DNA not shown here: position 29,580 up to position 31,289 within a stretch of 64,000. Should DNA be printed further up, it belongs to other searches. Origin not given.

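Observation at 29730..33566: Compact four-gene cassette of B12-radical SAM, SRPBCC cyclase/dehydratase, KAS-II ketosynthase and SAM methyltransferase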

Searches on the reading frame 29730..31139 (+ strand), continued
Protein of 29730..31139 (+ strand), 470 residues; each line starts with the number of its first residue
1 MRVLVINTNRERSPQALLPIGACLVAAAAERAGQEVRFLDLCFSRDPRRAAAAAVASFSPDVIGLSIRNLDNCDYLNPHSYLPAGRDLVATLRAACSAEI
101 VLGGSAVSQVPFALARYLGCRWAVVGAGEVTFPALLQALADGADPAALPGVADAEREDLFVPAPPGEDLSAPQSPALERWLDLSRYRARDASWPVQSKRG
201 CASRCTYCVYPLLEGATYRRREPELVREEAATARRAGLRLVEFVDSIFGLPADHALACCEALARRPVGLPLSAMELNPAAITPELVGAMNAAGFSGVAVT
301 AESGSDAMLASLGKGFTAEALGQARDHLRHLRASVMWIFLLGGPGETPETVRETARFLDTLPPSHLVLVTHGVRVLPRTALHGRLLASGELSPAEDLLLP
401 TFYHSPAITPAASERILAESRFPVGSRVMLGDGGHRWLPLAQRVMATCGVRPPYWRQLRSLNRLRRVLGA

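Call 22: search_protein_families(library=pfam, proteins=[L046:9565-9942:+, L040:9041-9457:+, L064:11581-12651:+, L068:4803-5588:-, L068:678-1682:+, L068:1682-2572:+, L077:15867-17972:+, L077:17890-19200:+, L084:12805-13812:+, L084:13776-14492:+], max_evalue=0.001)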
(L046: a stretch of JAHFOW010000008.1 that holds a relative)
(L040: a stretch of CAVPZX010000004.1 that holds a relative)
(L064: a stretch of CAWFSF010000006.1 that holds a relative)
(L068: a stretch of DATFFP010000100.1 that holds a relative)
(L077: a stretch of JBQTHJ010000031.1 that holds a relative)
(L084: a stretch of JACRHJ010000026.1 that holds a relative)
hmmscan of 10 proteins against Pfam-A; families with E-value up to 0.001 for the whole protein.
L046:9565-9942:+ (126 aa): 2 families
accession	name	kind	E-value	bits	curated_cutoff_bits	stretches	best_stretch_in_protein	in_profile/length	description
PF13473.12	Cupredoxin_1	-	6.7e-12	45.8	27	1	10-125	2-104/104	Cupredoxin-like domain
PF00116.26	COX2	-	3.5e-05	24.2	22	1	50-119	44-113/120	Cytochrome C oxidase subunit II, periplasmic domain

L040:9041-9457:+ (139 aa): 2 families
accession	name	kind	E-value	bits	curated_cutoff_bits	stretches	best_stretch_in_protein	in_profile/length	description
PF13473.12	Cupredoxin_1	-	4.9e-14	52.7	27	1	15-126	6-102/104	Cupredoxin-like domain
PF00127.26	Copper-bind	-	1.8e-11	44.8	21.2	1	39-128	5-98/99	Copper binding proteins, plastocyanin/azurin family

L064:11581-12651:+ (357 aa): 5 families
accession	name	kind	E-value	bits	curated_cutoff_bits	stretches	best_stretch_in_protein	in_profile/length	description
PF02797.21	Chal_sti_synt_C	-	3.6e-22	79.4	27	1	215-355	1-148/151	Chalcone and stilbene synthases, C-terminal domain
PF08541.16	ACP_syn_III_C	-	2.4e-16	60.1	26.6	1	267-355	4-89/90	3-Oxoacyl-[acyl-carrier-protein (ACP)] synthase III C terminal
PF08392.18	FAE1_CUT1_RppA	-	3.5e-15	56.5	27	1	89-248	85-249/290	FAE1/Type III polyketide synthase-like protein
PF00195.25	Chal_sti_synt_N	-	1.9e-12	47.5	27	1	73-207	85-221/225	Chalcone and stilbene synthases, N-terminal domain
PF08545.16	ACP_syn_III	-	0.00015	22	24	1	147-209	5-63/80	3-Oxoacyl-[acyl-carrier-protein (ACP)] synthase III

L068:4803-5588:- (261 aa): 2 families
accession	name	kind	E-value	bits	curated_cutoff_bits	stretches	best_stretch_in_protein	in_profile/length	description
PF13620.12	CarboxypepD_reg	-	5.6e-05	23.8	32.3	1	211-259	30-79/82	Carboxypeptidase regulatory-like domain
PF14686.12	fn3_3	-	0.00037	20.6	24.4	1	211-255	26-73/75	Polysaccharide lyase family 4, domain II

L068:678-1682:+ (335 aa): 1 family
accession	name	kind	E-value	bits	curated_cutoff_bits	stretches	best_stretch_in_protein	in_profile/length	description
PF02628.20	COX15-CtaA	-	5e-34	118.2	29.9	1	15-296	2-321/322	Cytochrome oxidase assembly protein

L068:1682-2572:+ (297 aa): 1 family
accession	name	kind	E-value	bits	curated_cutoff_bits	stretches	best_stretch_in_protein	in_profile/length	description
PF01040.23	UbiA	-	5e-59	200.1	34.2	1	30-269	1-239/250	UbiA prenyltransferase family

L077:15867-17972:+ (702 aa): 3 families
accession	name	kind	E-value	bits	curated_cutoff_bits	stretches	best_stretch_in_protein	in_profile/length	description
PF02738.23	MoCoBD_1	-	6.2e-86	287.9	27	1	130-366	9-244/244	Molybdopterin cofactor-binding domain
PF20256.3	MoCoBD_2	-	1.2e-55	189.5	27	1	392-640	2-283/283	Molybdopterin cofactor-binding domain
PF01315.27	Ald_Xan_dh_C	-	3.3e-13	50.3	31.3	1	18-118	1-109/110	Aldehyde oxidase and xanthine dehydrogenase, a/b hammerhead domain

L077:17890-19200:+ (437 aa): 2 families
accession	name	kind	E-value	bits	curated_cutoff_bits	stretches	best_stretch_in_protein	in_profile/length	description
PF00941.27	FAD_binding_5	-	5.2e-43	147.2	27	1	171-338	3-169/170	FAD binding domain in molybdopterin dehydrogenase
PF03450.22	CO_deh_flav_C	-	7.4e-13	49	25.5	1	348-430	5-97/102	CO dehydrogenase flavoprotein C-terminal domain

L084:12805-13812:+ (336 aa): 1 family
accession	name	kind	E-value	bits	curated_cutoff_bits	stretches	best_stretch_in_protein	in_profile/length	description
PF06271.18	RDD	-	1.7e-15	58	24.1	1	30-174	2-134/137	RDD family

L084:13776-14492:+ (239 aa): 1 family
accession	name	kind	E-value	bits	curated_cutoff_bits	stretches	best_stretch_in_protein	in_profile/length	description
PF00814.31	TsaD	-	9.9e-30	104.6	24.8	1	46-235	28-262/264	tRNA N6-adenosine threonylcarbamoyltransferase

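Call 28: search_protein_families(library=ncbifam, proteins=[L013:3618-5033:+, L011:10001-11416:+, L011:12735-14147:-, L064:10001-11413:+, L077:10001-11416:+, L003:11500-12957:+, L007:10001-11410:+, L064:7042-8262:+, L064:6318-7037:+, L064:11581-12651:+], max_evalue=1e-10)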
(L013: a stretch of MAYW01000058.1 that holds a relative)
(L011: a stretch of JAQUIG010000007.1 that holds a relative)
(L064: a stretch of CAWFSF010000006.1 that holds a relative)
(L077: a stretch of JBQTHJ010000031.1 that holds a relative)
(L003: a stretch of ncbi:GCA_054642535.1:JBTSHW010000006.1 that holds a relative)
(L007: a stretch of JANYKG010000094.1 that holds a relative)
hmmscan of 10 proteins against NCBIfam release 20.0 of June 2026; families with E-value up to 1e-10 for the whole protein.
L013:3618-5033:+ (472 aa): 16 families
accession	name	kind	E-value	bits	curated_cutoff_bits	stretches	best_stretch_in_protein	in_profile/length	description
TIGR04072.2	rSAM_ladder_B12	equivalog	3.2e-96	322.7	360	1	3-450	2-434/443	lipid biosynthesis B12-binding/radical SAM protein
TIGR04385.1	B12_rSAM_cofa1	equivalog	2.9e-46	158.6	450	1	17-407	18-413/438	B12 lower ligand biosynthesis radical SAM protein BzaD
TIGR04428.1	B12_rSAM_trp_MT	equivalog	1.5e-36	126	500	2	195-384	218-418/558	tryptophan 2-C-methyltransferase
TIGR04479.1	bcpD_PhpK_rSAM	subfamily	2.4e-25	88.9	600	1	85-361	127-408/504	PhpK family radical SAM P-methyltransferase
TIGR03471.1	HpnJ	equivalog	2.5e-22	79.4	577.6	1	100-402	100-402/472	hopanoid biosynthesis associated radical SAM protein HpnJ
TIGR04013.1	B12_SAM_MJ_1487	hypoth_equivalog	5.1e-22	78.2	251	1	85-245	59-203/382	TIGR04013 family B12-binding domain/radical SAM domain-containing protein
TIGR04014.1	B12_SAM_MJ_0865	equivalog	6.4e-22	77.9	360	1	88-388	60-359/434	methyl-coenzyme M reductase glutamine C-methyltransferase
NF033070.1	rSAM_AprD4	equivalog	2e-20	73.2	500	1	195-394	198-397/456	AprD4 family radical SAM diol-dehydratase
TIGR04367.1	HpnR_B12_rSAM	equivalog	4.6e-18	65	650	1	18-325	21-316/490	hopanoid C-3 methylase HpnR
TIGR02026.1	BchE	equivalog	1.3e-17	63.9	481.35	1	17-362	20-365/497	magnesium-protoporphyrin IX monomethyl ester anaerobic oxidative cyclase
TIGR03975.1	rSAM_ocin_1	subfamily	1.2e-16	60.4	281.85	1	94-356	153-424/606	RiPP maturation radical SAM C-methyltransferase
NF045585.1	rSAM_slr0320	equivalog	1.6e-16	59.9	775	1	95-395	136-445/511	photosystem II high light acclimation radical SAM protein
NF040546.1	rSAM_CUAEP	equivalog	7.2e-15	54.6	500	1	111-424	90-404/468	CUAEP/CCAEP-tail radical SAM (seleno)protein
NF050148.1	rSAM_ApyD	equivalog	2.2e-13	49.5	750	1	96-373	102-378/645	RiPP biosynthesis radical SAM protein ApyD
NF038361.1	rSAM_Sden_1168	equivalog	9.6e-13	47.5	575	1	17-391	83-477/560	Sden_1168 family B12-binding radical SAM P-methyltransferase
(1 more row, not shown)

L011:10001-11416:+ (472 aa): 15 families
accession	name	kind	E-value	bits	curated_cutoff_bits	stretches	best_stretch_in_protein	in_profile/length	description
TIGR04072.2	rSAM_ladder_B12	equivalog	2e-99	333.2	360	1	2-431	1-415/443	lipid biosynthesis B12-binding/radical SAM protein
TIGR04385.1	B12_rSAM_cofa1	equivalog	4.4e-48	164.6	450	1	17-410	18-416/438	B12 lower ligand biosynthesis radical SAM protein BzaD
TIGR04428.1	B12_rSAM_trp_MT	equivalog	1.2e-37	129.6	500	2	194-385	217-419/558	tryptophan 2-C-methyltransferase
TIGR04479.1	bcpD_PhpK_rSAM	subfamily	1.3e-24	86.5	600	1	191-359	238-406/504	PhpK family radical SAM P-methyltransferase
TIGR04014.1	B12_SAM_MJ_0865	equivalog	2.1e-24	86.1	360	1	84-388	56-359/434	methyl-coenzyme M reductase glutamine C-methyltransferase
TIGR03471.1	HpnJ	equivalog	5e-23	81.7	577.6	1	98-398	98-398/472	hopanoid biosynthesis associated radical SAM protein HpnJ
TIGR04013.1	B12_SAM_MJ_1487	hypoth_equivalog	8.7e-23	80.8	251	1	84-246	58-204/382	TIGR04013 family B12-binding domain/radical SAM domain-containing protein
NF033070.1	rSAM_AprD4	equivalog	1.9e-21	76.5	500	1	195-393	198-396/456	AprD4 family radical SAM diol-dehydratase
TIGR04367.1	HpnR_B12_rSAM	equivalog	1.7e-17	63.1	650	1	16-382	19-368/490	hopanoid C-3 methylase HpnR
NF045585.1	rSAM_slr0320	equivalog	7.8e-16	57.6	775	1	93-390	134-440/511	photosystem II high light acclimation radical SAM protein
TIGR03975.1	rSAM_ocin_1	subfamily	8.1e-15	54.3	281.85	1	98-356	158-424/606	RiPP maturation radical SAM C-methyltransferase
NF050148.1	rSAM_ApyD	equivalog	5.3e-13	48.2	750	1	93-366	98-370/645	RiPP biosynthesis radical SAM protein ApyD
TIGR00089.1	TIGR00089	subfamily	2.9e-12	46.1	251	1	190-361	137-317/429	MiaB/RimO family radical SAM methylthiotransferase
TIGR02026.1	BchE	equivalog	4.3e-12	45.7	481.35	1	18-362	21-365/497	magnesium-protoporphyrin IX monomethyl ester anaerobic oxidative cyclase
NF040546.1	rSAM_CUAEP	equivalog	4.1e-11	42.2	500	1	196-376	174-355/468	CUAEP/CCAEP-tail radical SAM (seleno)protein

L011:12735-14147:- (470 aa): 15 families
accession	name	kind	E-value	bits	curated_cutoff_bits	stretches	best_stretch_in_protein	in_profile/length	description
TIGR02026.1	BchE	equivalog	1.1e-41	143.3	481.35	1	19-449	19-456/497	magnesium-protoporphyrin IX monomethyl ester anaerobic oxidative cyclase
NF050148.1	rSAM_ApyD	equivalog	1.7e-34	119.2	750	1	14-415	17-418/645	RiPP biosynthesis radical SAM protein ApyD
TIGR04367.1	HpnR_B12_rSAM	equivalog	3.4e-34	118.2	650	1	19-379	19-371/490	hopanoid C-3 methylase HpnR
TIGR03975.1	rSAM_ocin_1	subfamily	6.8e-28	97.5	281.85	1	47-355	111-426/606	RiPP maturation radical SAM C-methyltransferase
TIGR04014.1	B12_SAM_MJ_0865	equivalog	5.6e-27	94.6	360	1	115-383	90-360/434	methyl-coenzyme M reductase glutamine C-methyltransferase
TIGR04479.1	bcpD_PhpK_rSAM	subfamily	1.2e-25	89.9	600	1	15-353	65-403/504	PhpK family radical SAM P-methyltransferase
TIGR03471.1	HpnJ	equivalog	1.9e-23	83.1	577.6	1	73-428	80-436/472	hopanoid biosynthesis associated radical SAM protein HpnJ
TIGR04072.2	rSAM_ladder_B12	equivalog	5.4e-23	81.3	360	1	20-397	16-388/443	lipid biosynthesis B12-binding/radical SAM protein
NF038361.1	rSAM_Sden_1168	equivalog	6.6e-22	77.8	575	1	67-399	143-491/560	Sden_1168 family B12-binding radical SAM P-methyltransferase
TIGR04013.1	B12_SAM_MJ_1487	hypoth_equivalog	7.6e-22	77.7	251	1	61-237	42-200/382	TIGR04013 family B12-binding domain/radical SAM domain-containing protein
NF040546.1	rSAM_CUAEP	equivalog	1.2e-20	73.6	500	1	72-357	59-339/468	CUAEP/CCAEP-tail radical SAM (seleno)protein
NF033712.0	B12_rSAM_KedN5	subfamily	7.1e-17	60.9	700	1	54-248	55-255/624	KedN5 family methylcobalamin-dependent radical SAM C-methyltransferase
NF040542.1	rSAM_RCCLKC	equivalog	2.5e-16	59.9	450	1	74-351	62-342/423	arsinothricin biosynthesis radical SAM protein ArsL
TIGR04385.1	B12_rSAM_cofa1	equivalog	3.8e-15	56.1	450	1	19-256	17-264/438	B12 lower ligand biosynthesis radical SAM protein BzaD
NF033070.1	rSAM_AprD4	equivalog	2.6e-13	49.7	500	1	185-417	193-424/456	AprD4 family radical SAM diol-dehydratase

L064:10001-11413:+ (471 aa): 13 families
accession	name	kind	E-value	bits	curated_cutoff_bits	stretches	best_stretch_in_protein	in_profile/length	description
TIGR04072.2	rSAM_ladder_B12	equivalog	1.4e-86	290.9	360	1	3-449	2-434/443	lipid biosynthesis B12-binding/radical SAM protein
TIGR04385.1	B12_rSAM_cofa1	equivalog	9.4e-46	156.9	450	1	17-405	18-412/438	B12 lower ligand biosynthesis radical SAM protein BzaD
TIGR04428.1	B12_rSAM_trp_MT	equivalog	2.3e-26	92.3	500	2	195-390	219-427/558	tryptophan 2-C-methyltransferase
TIGR04479.1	bcpD_PhpK_rSAM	subfamily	1.5e-23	82.9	600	1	184-360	231-408/504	PhpK family radical SAM P-methyltransferase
TIGR03471.1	HpnJ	equivalog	2.3e-19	69.7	577.6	1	171-393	173-394/472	hopanoid biosynthesis associated radical SAM protein HpnJ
TIGR04013.1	B12_SAM_MJ_1487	hypoth_equivalog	1.2e-16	60.5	251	0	92-244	66-203/382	TIGR04013 family B12-binding domain/radical SAM domain-containing protein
TIGR04014.1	B12_SAM_MJ_0865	equivalog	2.2e-16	59.7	360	1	89-361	61-336/434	methyl-coenzyme M reductase glutamine C-methyltransferase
TIGR03975.1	rSAM_ocin_1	subfamily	2.5e-16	59.3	281.85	1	86-355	145-424/606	RiPP maturation radical SAM C-methyltransferase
NF033070.1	rSAM_AprD4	equivalog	9.9e-16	57.7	500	1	195-391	199-395/456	AprD4 family radical SAM diol-dehydratase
NF045585.1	rSAM_slr0320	equivalog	1.3e-14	53.7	775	1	93-393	134-444/511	photosystem II high light acclimation radical SAM protein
NF040546.1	rSAM_CUAEP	equivalog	2e-13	49.9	500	1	98-382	78-364/468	CUAEP/CCAEP-tail radical SAM (seleno)protein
TIGR02026.1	BchE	equivalog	4.8e-13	48.8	481.35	1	19-361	22-365/497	magnesium-protoporphyrin IX monomethyl ester anaerobic oxidative cyclase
TIGR04367.1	HpnR_B12_rSAM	equivalog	1.5e-12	46.9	650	1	19-326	22-318/490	hopanoid C-3 methylase HpnR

L077:10001-11416:+ (472 aa): 17 families
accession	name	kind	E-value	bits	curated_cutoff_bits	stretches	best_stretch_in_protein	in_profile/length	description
TIGR04072.2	rSAM_ladder_B12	equivalog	3e-91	306.3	360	1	1-438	1-422/443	lipid biosynthesis B12-binding/radical SAM protein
TIGR04385.1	B12_rSAM_cofa1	equivalog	5.4e-66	223.6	450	1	14-406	16-412/438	B12 lower ligand biosynthesis radical SAM protein BzaD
TIGR04428.1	B12_rSAM_trp_MT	equivalog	1.2e-40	139.5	500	2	3-163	3-163/558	tryptophan 2-C-methyltransferase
TIGR02026.1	BchE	equivalog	3.8e-28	98.6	481.35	1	13-360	17-362/497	magnesium-protoporphyrin IX monomethyl ester anaerobic oxidative cyclase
TIGR03471.1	HpnJ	equivalog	7.8e-28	97.6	577.6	1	84-399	84-398/472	hopanoid biosynthesis associated radical SAM protein HpnJ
TIGR03975.1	rSAM_ocin_1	subfamily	2.5e-25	89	281.85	1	84-358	144-425/606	RiPP maturation radical SAM C-methyltransferase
TIGR04013.1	B12_SAM_MJ_1487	hypoth_equivalog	2.4e-23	82.6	251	1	68-246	40-203/382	TIGR04013 family B12-binding domain/radical SAM domain-containing protein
TIGR04479.1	bcpD_PhpK_rSAM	subfamily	3.7e-22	78.4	600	1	113-361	164-407/504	PhpK family radical SAM P-methyltransferase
TIGR04014.1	B12_SAM_MJ_0865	equivalog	1.7e-20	73.3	360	1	99-388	70-358/434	methyl-coenzyme M reductase glutamine C-methyltransferase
TIGR04367.1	HpnR_B12_rSAM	equivalog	9.6e-20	70.6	650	1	18-384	22-369/490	hopanoid C-3 methylase HpnR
NF040546.1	rSAM_CUAEP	equivalog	4.6e-19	68.5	500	1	18-398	13-378/468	CUAEP/CCAEP-tail radical SAM (seleno)protein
NF050148.1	rSAM_ApyD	equivalog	6.9e-16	57.8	750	1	20-361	27-364/645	RiPP biosynthesis radical SAM protein ApyD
NF045585.1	rSAM_slr0320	equivalog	2.1e-15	56.2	775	1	181-358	222-404/511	photosystem II high light acclimation radical SAM protein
NF038361.1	rSAM_Sden_1168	equivalog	3.3e-15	55.7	575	1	60-398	142-483/560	Sden_1168 family B12-binding radical SAM P-methyltransferase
NF033070.1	rSAM_AprD4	equivalog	3.6e-13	49.2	500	1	134-396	136-398/456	AprD4 family radical SAM diol-dehydratase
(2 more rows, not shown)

L003:11500-12957:+ (486 aa): 17 families
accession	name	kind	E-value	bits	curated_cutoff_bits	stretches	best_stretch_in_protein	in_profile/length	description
TIGR02026.1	BchE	equivalog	1.7e-41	142.6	481.35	1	32-443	19-430/497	magnesium-protoporphyrin IX monomethyl ester anaerobic oxidative cyclase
TIGR03471.1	HpnJ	equivalog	1.9e-32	112.8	577.6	1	76-443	70-435/472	hopanoid biosynthesis associated radical SAM protein HpnJ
TIGR04367.1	HpnR_B12_rSAM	equivalog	8.8e-31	107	650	1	30-394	17-370/490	hopanoid C-3 methylase HpnR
NF050148.1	rSAM_ApyD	equivalog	3.5e-27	95.1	750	1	68-400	68-396/645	RiPP biosynthesis radical SAM protein ApyD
TIGR04479.1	bcpD_PhpK_rSAM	subfamily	7.8e-26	90.5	600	1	31-367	68-401/504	PhpK family radical SAM P-methyltransferase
NF038361.1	rSAM_Sden_1168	equivalog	3.4e-24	85.3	575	1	88-405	155-481/560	Sden_1168 family B12-binding radical SAM P-methyltransferase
TIGR04014.1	B12_SAM_MJ_0865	equivalog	8.9e-23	80.8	360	1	57-413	21-374/434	methyl-coenzyme M reductase glutamine C-methyltransferase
TIGR03975.1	rSAM_ocin_1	subfamily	5.4e-22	78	281.85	1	65-370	119-425/606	RiPP maturation radical SAM C-methyltransferase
TIGR04072.2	rSAM_ladder_B12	equivalog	9.5e-22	77.2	360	1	37-408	22-383/443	lipid biosynthesis B12-binding/radical SAM protein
NF040546.1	rSAM_CUAEP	equivalog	1.1e-20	73.9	500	1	78-354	51-320/468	CUAEP/CCAEP-tail radical SAM (seleno)protein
NF033712.0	B12_rSAM_KedN5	subfamily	6e-19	67.7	700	1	59-263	48-254/624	KedN5 family methylcobalamin-dependent radical SAM C-methyltransferase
TIGR04013.1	B12_SAM_MJ_1487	hypoth_equivalog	1.6e-18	66.7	251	1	42-253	17-200/382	TIGR04013 family B12-binding domain/radical SAM domain-containing protein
TIGR04385.1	B12_rSAM_cofa1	equivalog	2.3e-15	56.8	450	1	31-275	16-267/438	B12 lower ligand biosynthesis radical SAM protein BzaD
NF033070.1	rSAM_AprD4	equivalog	2.5e-15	56.3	500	1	207-429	199-420/456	AprD4 family radical SAM diol-dehydratase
NF040542.1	rSAM_RCCLKC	equivalog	3e-12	46.4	450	1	71-359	45-334/423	arsinothricin biosynthesis radical SAM protein ArsL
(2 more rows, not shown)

L007:10001-11410:+ (470 aa): 13 families
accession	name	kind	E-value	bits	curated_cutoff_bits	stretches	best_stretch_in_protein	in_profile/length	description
TIGR04072.2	rSAM_ladder_B12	equivalog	3.6e-86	289.6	360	1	2-421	1-406/443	lipid biosynthesis B12-binding/radical SAM protein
TIGR04385.1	B12_rSAM_cofa1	equivalog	2.8e-39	135.6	450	1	13-408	14-414/438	B12 lower ligand biosynthesis radical SAM protein BzaD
TIGR04428.1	B12_rSAM_trp_MT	equivalog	4.3e-32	111.2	500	2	6-160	5-158/558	tryptophan 2-C-methyltransferase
TIGR04013.1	B12_SAM_MJ_1487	hypoth_equivalog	7.1e-25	87.6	251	1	83-245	57-203/382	TIGR04013 family B12-binding domain/radical SAM domain-containing protein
TIGR04479.1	bcpD_PhpK_rSAM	subfamily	1.3e-24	86.5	600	1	85-362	127-408/504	PhpK family radical SAM P-methyltransferase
TIGR03471.1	HpnJ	equivalog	6.9e-21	74.6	577.6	1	194-398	198-398/472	hopanoid biosynthesis associated radical SAM protein HpnJ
TIGR04014.1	B12_SAM_MJ_0865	equivalog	4.8e-20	71.8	360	1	83-368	55-341/434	methyl-coenzyme M reductase glutamine C-methyltransferase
NF033070.1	rSAM_AprD4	equivalog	3.2e-18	65.9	500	1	119-398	125-401/456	AprD4 family radical SAM diol-dehydratase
TIGR04367.1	HpnR_B12_rSAM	equivalog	7.7e-18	64.3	650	1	17-265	20-255/490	hopanoid C-3 methylase HpnR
NF045585.1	rSAM_slr0320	equivalog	1.4e-16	60.1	775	1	89-363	130-409/511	photosystem II high light acclimation radical SAM protein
TIGR03975.1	rSAM_ocin_1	subfamily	6.2e-13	48.1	281.85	1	48-363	117-430/606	RiPP maturation radical SAM C-methyltransferase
TIGR00089.1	TIGR00089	subfamily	1.4e-11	43.8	251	1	193-372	140-327/429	MiaB/RimO family radical SAM methylthiotransferase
TIGR02026.1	BchE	equivalog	6.8e-11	41.7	481.35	0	14-359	17-361/497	magnesium-protoporphyrin IX monomethyl ester anaerobic oxidative cyclase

L064:7042-8262:+ (407 aa): 0 families

L064:6318-7037:+ (240 aa): 1 family
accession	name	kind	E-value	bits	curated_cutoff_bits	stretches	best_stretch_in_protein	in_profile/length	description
NF004851.0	PRK06202.1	equivalog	2.2e-42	145.1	243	1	4-219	6-214/237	hypothetical protein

L064:11581-12651:+ (357 aa): 6 families
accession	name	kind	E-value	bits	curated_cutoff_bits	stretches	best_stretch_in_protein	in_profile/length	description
NF042429.2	DHPHCoAsyn_DpgA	equivalog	1.9e-52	178.3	425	1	13-353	2-347/350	3,5-dihydroxyphenylacetyl-CoA synthase DpgA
NF006829.0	PRK09352.1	subfamily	3.4e-25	88.7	249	1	87-355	53-320/322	beta-ketoacyl-ACP synthase 3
TIGR00747.1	fabH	subfamily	9.7e-25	87.3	292.1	1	87-355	51-321/322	beta-ketoacyl-ACP synthase III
NF004623.0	PRK05963.1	equivalog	5.6e-18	65.3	437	0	257-355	232-327/328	beta-ketoacyl-ACP synthase III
NF005541.0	PRK07204.1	equivalog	4.7e-16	59.1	402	0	89-219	54-181/329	beta-ketoacyl-ACP synthase III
NF005703.0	PRK07515.1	equivalog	2.7e-15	56.1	304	1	87-356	96-372/373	beta-ketoacyl-ACP synthase III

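Call 31: search_solved_structures(query=window:29730-31139:+, max_evalue=0.001)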
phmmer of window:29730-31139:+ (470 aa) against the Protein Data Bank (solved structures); distinct sequences matched with E-value up to 0.001: 7.
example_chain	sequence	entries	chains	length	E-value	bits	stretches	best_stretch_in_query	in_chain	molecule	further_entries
6wte_A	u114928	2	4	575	1.4e-31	113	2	3-162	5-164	B12-binding domain-containing protein | Tryptophan-C2-methyltransferase containing B12-binding domain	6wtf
6fd2_B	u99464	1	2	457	1.5e-13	53.5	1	188-384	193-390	Putative apramycin biosynthetic oxidoreductase 4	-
9ccb_A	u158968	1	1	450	4.2e-13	52.1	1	101-362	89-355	Radical SAM core domain-containing protein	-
9n1b_A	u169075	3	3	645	2.9e-10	42.7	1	97-359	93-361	Radical SAM protein | Radical SAM enzyme CysS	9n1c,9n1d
4jc0_A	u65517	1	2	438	3.6e-06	29.2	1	152-361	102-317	Ribosomal protein S12 methylthiotransferase RimO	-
2qgq_A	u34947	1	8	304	1.4e-05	27.2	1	197-361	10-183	Protein TM_1862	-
7kdx_A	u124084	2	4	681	0.00035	22.7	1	124-272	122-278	Methyltransferase TokK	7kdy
